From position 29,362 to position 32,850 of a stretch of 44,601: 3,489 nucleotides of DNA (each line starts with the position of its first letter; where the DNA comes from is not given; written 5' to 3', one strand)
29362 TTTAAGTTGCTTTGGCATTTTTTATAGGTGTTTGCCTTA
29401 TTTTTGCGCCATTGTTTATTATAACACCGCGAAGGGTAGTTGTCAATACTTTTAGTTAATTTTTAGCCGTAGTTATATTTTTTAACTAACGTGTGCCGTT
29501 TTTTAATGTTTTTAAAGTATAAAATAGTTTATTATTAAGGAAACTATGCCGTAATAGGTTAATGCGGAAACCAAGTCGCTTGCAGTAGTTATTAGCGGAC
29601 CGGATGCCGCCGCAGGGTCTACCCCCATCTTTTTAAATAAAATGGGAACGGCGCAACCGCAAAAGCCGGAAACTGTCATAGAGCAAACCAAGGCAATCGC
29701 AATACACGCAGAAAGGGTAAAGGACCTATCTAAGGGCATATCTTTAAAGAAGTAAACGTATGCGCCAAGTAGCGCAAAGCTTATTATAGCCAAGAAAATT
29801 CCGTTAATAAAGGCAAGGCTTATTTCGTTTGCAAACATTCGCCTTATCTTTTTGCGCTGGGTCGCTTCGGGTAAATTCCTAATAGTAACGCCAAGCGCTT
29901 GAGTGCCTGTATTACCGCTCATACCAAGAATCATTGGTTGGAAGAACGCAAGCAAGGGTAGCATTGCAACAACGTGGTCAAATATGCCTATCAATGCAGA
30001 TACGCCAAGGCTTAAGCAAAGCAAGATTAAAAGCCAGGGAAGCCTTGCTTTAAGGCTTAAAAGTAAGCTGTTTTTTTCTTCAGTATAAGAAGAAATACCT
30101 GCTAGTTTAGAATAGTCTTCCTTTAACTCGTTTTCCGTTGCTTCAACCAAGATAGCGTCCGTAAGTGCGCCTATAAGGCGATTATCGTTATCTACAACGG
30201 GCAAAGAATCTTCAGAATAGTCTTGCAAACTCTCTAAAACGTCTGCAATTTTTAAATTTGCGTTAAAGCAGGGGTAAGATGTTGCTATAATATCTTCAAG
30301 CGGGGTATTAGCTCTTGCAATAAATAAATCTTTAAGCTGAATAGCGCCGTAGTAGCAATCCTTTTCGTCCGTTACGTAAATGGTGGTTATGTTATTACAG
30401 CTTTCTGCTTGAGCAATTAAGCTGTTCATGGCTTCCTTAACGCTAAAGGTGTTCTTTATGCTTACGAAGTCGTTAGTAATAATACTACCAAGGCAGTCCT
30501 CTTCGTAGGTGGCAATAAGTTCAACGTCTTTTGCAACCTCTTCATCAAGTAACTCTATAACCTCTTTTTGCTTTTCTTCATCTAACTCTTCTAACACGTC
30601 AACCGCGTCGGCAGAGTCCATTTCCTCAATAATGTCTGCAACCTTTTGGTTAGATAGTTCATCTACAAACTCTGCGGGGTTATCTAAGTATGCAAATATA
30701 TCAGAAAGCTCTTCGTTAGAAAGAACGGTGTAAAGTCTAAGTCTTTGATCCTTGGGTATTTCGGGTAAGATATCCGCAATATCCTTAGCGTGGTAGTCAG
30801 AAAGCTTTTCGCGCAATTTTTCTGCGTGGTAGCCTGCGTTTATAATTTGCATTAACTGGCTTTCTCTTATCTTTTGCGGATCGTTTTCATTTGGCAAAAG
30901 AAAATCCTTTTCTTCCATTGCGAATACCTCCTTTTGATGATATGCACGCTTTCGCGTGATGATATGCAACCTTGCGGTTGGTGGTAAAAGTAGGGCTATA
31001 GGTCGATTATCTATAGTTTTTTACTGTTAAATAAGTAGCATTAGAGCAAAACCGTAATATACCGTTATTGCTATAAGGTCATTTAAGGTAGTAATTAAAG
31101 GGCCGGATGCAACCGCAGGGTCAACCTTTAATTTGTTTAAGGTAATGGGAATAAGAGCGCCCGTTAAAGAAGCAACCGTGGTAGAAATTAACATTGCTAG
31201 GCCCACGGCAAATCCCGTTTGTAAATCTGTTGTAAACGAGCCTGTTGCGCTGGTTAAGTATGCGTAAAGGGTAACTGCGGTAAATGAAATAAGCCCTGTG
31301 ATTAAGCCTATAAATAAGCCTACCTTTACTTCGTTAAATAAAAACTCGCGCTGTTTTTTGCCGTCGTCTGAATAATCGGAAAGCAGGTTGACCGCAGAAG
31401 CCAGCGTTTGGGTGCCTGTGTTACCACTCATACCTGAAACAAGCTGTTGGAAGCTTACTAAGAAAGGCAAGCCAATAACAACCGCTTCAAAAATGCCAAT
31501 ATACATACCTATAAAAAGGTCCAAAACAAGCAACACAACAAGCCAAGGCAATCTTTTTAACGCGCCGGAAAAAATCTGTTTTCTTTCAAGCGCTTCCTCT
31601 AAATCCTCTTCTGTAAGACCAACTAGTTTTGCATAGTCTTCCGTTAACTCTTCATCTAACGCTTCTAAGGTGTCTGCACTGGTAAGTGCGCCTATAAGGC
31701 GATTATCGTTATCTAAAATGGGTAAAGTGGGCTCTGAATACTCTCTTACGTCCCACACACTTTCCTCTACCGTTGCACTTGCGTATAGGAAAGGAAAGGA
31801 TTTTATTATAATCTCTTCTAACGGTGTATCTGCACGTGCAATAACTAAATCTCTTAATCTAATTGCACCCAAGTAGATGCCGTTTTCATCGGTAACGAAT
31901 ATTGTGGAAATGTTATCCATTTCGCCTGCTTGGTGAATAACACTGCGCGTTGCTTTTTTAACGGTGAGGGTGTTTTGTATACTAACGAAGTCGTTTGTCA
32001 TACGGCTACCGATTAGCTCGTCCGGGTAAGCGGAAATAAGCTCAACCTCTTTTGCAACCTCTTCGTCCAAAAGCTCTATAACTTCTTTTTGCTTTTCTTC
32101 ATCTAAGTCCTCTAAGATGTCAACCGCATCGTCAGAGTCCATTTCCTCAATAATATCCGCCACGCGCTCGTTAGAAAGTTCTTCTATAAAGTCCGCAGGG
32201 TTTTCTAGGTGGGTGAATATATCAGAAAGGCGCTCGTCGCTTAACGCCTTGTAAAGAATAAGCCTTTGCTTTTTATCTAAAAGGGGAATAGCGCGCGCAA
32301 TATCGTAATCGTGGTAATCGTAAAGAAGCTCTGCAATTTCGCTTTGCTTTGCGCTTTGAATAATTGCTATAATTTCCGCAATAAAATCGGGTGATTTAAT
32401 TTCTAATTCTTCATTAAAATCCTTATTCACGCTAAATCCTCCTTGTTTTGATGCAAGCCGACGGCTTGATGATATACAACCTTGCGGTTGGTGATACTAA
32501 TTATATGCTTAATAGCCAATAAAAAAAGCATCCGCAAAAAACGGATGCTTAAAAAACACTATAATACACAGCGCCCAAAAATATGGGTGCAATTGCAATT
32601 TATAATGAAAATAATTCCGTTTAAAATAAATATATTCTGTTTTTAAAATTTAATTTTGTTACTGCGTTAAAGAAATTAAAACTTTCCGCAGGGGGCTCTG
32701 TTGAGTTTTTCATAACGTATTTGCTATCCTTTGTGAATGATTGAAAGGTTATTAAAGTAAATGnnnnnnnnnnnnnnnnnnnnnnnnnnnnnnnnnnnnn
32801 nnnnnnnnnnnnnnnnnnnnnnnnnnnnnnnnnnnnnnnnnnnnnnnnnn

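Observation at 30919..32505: Shared structured leader upstream of both mgtE paralogues, apparently not an M-box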

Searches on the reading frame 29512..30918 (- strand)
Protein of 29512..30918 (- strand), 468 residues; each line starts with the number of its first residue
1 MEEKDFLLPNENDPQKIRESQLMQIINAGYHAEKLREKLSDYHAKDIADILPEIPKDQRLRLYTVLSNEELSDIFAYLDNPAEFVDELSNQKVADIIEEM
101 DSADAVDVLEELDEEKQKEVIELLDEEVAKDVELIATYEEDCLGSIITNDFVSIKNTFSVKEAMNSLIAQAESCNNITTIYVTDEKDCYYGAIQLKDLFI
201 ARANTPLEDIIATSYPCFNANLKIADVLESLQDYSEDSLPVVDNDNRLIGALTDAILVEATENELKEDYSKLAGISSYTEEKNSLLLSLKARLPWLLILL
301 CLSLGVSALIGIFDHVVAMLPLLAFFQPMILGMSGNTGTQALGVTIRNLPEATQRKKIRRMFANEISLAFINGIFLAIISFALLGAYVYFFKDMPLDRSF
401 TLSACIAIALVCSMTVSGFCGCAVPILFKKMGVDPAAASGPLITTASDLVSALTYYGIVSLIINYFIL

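Call 7: search_protein_families(library=pfam, proteins=[window:29512-30918:-])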
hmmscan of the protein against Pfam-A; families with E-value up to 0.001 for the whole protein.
window:29512-30918:- (468 aa): 3 families
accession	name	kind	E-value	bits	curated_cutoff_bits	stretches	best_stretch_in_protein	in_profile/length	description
PF01769.21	MgtE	-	3.3e-29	102.1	27.6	1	327-458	1-125/125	Divalent cation transporter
PF03448.22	MgtE_N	-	1.2e-22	80.8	25.9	1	42-141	1-102/102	MgtE intracellular N domain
PF00571.33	CBS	-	8.2e-11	42.5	24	1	208-260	2-54/57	CBS domain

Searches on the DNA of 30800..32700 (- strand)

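Call 4: search_rna_families(source=window, start=30800, end=32700, threshold=evalue, max_evalue=10, show_alignments=3)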
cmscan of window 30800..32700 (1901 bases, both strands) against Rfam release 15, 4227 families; matches with E-value up to 10: 7.
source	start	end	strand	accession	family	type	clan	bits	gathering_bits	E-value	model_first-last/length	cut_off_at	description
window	32521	32589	-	RF02631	Hrs13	Gene; sRNA;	-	26.6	52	0.00059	1-82/82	no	Hfq-regulated sRNA 13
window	32520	32619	-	RF00033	MicF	Gene; antisense;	-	21.2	79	4.5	1-94/94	no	MicF RNA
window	32055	32139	-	RF00225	IRES_Tobamo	Cis-reg; IRES;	-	19.4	50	5.9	1-151/151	no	Tobamovirus internal ribosome entry site (IRES)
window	32522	32594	-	RF00057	RyhB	Gene; sRNA;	-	18.3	55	3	1-67/67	no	RyhB RNA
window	30894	30913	-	RF00489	ctRNA_p42d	Gene; antisense;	-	17.4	50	2.2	1-46/46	no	ctRNA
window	32621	32700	-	RF02350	psRNA6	Gene; sRNA;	-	10.2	60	7.2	249-333/333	5'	Nitrosomonas sRNA psRNA6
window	32591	32637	-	RF02610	BSR0709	Gene; sRNA;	-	10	382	9.5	1-318/318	no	Brucella sRNA 0709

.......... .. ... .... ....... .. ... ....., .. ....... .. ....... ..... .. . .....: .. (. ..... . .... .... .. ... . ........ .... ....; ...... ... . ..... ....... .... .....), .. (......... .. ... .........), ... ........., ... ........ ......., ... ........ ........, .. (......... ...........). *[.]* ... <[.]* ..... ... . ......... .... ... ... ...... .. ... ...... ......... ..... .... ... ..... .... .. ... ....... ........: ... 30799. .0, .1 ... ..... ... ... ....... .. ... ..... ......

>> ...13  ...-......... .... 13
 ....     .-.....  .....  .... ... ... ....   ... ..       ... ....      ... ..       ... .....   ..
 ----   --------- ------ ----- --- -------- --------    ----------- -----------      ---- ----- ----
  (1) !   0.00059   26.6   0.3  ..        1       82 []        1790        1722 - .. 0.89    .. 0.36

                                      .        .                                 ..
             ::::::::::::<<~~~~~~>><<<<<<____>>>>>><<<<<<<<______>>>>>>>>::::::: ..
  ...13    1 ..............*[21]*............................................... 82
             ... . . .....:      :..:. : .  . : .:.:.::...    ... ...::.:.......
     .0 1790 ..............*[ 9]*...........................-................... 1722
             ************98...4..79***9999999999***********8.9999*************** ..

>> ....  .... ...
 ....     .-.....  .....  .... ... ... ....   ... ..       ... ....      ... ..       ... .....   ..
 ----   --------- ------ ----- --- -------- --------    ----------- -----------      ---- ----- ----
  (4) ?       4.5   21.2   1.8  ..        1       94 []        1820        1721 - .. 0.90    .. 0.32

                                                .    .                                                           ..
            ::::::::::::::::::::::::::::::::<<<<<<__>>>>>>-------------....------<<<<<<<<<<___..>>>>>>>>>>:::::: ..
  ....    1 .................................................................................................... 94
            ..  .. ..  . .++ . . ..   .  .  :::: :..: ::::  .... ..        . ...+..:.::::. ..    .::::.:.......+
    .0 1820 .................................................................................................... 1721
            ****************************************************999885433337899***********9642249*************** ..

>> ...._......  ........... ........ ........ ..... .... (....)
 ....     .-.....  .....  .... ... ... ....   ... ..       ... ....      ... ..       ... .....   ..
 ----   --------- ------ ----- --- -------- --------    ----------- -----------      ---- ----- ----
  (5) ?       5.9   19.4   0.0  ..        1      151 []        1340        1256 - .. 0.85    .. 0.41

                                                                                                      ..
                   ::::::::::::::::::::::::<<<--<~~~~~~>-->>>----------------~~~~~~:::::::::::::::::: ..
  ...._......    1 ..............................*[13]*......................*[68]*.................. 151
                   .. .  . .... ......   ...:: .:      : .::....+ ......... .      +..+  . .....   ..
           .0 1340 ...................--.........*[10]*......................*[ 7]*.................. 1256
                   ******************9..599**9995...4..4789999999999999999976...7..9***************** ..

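Call 32: search_rna_families(sources=[L001, L002, L003, L004, L005, L006, L009, L011, L033, L037, L070, L071, L072, L073], threshold=gathering)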
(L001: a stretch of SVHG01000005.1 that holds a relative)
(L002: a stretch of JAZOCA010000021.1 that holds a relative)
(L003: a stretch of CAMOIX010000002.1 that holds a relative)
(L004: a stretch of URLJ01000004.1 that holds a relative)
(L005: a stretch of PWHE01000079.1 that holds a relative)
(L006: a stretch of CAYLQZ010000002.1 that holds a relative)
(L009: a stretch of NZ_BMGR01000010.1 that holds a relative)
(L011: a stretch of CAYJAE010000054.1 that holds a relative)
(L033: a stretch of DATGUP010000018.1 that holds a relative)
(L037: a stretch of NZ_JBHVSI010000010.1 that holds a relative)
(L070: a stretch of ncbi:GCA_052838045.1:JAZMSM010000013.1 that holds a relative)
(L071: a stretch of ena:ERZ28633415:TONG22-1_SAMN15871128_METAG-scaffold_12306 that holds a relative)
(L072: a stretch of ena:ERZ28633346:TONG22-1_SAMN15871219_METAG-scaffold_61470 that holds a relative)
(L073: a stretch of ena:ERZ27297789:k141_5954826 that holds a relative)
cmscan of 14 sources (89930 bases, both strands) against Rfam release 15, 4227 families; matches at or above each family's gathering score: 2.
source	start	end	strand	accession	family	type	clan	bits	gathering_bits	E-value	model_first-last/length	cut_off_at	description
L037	1535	1700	+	RF00380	Magnesium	Cis-reg; riboswitch;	-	146.6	44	4e-33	1-169/169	no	M-box riboswitch aptamer (ykoK leader)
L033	2639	2805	+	RF00380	Magnesium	Cis-reg; riboswitch;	-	140.1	44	2e-31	1-169/169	no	M-box riboswitch aptamer (ykoK leader)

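Call 86: build_rna_model(alignment_id=A3, structure=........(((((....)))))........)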
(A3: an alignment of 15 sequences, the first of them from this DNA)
Model R1 built from alignment A3 (15 sequences, 30 columns); structure: as given.
model positions 30; base pairs 5; branch points 0; effective number of sequences 15; information 1.259 bits per position. Calibrated on 0.2 Mb of random sequence (short: E-values are rough).
structure used (alignment columns):
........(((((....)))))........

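Call 87: search_with_rna_model(model_id=R1, source=window, filters=off, max_evalue=10)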
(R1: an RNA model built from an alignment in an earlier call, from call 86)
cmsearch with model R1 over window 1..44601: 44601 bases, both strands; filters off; matches with E-value up to 10: 5.
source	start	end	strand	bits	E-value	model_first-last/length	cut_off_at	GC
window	30937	30966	-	47.2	4.9e-08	1-30/30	no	0.43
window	32469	32496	-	30.9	0.0002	3-30/30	no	0.39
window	30967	30980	-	11.6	3.7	9-22/30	no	0.57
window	29101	29124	+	11.3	4.4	1-30/30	no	0.21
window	2649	2665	+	10.2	7.6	1-30/30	no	0.12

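Call 88: search_with_rna_model(model_id=R1, sources=[L002, L003, L004, L072, L073, L074, L075, L076, L078, L185, L186, L187, L188, L189, L070, L001, L090, L071], filters=default, max_evalue=1)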
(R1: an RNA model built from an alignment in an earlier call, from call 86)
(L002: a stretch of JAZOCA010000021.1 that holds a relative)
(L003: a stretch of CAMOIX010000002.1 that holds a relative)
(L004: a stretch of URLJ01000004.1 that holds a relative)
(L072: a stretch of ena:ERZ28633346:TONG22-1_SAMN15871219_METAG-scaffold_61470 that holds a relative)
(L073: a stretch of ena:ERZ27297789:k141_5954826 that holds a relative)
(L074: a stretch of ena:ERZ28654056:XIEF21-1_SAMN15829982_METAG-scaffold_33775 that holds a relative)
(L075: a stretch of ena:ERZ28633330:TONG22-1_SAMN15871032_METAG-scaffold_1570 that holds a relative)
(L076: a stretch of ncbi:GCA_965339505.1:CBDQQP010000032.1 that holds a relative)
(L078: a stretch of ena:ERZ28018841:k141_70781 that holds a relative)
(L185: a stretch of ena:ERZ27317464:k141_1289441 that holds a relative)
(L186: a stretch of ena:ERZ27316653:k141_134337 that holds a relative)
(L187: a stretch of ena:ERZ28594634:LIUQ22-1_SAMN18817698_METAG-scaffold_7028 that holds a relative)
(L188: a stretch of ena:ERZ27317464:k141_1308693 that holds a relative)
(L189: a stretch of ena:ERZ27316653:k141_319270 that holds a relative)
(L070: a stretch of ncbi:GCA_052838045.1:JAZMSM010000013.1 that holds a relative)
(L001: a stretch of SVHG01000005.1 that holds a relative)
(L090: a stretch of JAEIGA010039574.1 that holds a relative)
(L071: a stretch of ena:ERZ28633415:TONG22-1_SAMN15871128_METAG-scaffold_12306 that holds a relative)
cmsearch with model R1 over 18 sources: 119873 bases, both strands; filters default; matches with E-value up to 1: 16.
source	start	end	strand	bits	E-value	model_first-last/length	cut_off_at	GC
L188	439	468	-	43.6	8.4e-07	1-30/30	no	0.37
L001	4465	4494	+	41.2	2.9e-06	1-30/30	no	0.5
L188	394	423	-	41.1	3e-06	1-30/30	no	0.4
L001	2868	2897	+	40.7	3.6e-06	1-30/30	no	0.5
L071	24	53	+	40.7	3.6e-06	1-30/30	no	0.5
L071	112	141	+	40.7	3.6e-06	1-30/30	no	0.5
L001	2912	2941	+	38.7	1e-05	1-30/30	no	0.47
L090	883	912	+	38.7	1e-05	1-30/30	no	0.47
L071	68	97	+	38.7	1e-05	1-30/30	no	0.47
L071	1577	1606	+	36.6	3e-05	1-30/30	no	0.47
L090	2414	2443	+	34.1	0.00011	1-30/30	no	0.5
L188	507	534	-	30.7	0.0006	3-30/30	no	0.43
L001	2823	2853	+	29.2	0.0013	1-30/30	no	0.39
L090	838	868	+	26.6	0.0049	1-30/30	no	0.45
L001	2956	2983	+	22.3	0.043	1-30/30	no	0.36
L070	2440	2462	+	21.6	0.062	8-30/30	no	0.35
